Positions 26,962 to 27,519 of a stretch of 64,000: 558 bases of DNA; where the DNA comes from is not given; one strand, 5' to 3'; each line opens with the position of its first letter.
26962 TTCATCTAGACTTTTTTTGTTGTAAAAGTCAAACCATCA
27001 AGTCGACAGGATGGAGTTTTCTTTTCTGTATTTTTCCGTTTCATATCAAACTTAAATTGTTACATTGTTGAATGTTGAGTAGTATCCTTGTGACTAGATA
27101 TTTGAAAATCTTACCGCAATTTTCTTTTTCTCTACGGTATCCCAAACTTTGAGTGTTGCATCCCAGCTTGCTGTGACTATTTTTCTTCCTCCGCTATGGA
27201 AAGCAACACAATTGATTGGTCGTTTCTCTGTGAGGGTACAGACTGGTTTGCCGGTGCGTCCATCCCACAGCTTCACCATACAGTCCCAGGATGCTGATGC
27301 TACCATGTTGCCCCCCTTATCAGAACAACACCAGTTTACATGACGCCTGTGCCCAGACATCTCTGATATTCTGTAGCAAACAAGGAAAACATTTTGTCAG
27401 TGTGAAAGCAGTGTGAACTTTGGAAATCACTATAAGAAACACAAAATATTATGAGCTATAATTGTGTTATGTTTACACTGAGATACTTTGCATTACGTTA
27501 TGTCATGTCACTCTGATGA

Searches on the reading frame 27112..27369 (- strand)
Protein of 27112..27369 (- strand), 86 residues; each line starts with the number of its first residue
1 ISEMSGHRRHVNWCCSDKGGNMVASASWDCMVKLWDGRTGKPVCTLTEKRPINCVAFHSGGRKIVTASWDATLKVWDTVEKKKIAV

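Call 50: search_protein_families(library=pfam, proteins=[window:27112-27369:-], max_evalue=0.01)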
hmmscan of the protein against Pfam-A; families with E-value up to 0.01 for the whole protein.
seq(86 aa): 23 families
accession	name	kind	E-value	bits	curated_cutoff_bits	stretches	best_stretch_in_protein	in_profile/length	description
PF00400.38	WD40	-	7e-19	67.9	27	2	40-77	1-39/39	WD domain, G-beta repeat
PF25174.1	Beta-prop_THOC3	-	2.6e-14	53.3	305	1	3-83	41-122/272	THOC3 beta-propeller domain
PF25173.1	Beta-prop_WDR3_1st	-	7.7e-14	52.2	154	1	3-82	66-146/184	WDR3 first beta-propeller domain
PF25175.1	Beta-prop_WDR5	-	1.9e-11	44.2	250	1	4-80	90-167/296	WDR5 beta-propeller domain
PF25048.1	Beta-prop_TEP1_C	-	3.5e-10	40.2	32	2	21-57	13-49/73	TEP-1 C-terminal beta-propeller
PF24814.1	WD40_Prp19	-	1.8e-09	37.5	320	1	3-84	44-126/281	Prp19 WD40 domain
PF24817.1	WD40_WDHD1_1st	-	3.7e-09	36.6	109.9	1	10-83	88-162/291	WDHD1 first WD40 domain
PF25047.1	Beta-prop_TEP1_2nd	-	2.7e-07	30.5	89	2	49-80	90-121/255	TEP-1 second beta-propeller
PF24796.1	WDR55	-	2.8e-07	30.3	200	1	19-82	106-170/296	WDR55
PF25168.1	Beta-prop_WDR36-Utp21_2nd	-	3.4e-07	30.3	84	1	10-84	200-275/335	WDR36/Utp21 second beta-propeller domain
PF25172.1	Beta-prop_WDR3_2nd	-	2.2e-06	27.5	140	1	6-80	215-290/293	WDR3 second beta-propeller domain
PF24805.1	EIF3I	-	2.8e-06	27.2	200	1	5-78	7-81/324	EIF3I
PF25391.1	WD40_Gbeta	-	5e-06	26.2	150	1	6-79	182-256/340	G protein beta WD-40 repeat protein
PF23414.1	Beta-prop_EML_2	-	6.7e-06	26.1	90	1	21-84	11-74/266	Echinoderm microtubule-associated protein second beta-propeller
PF24807.1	WD40_CDC20-Fz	-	3.5e-05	23.7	200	1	3-84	130-215/292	CDC20/Fizzy WD40 domain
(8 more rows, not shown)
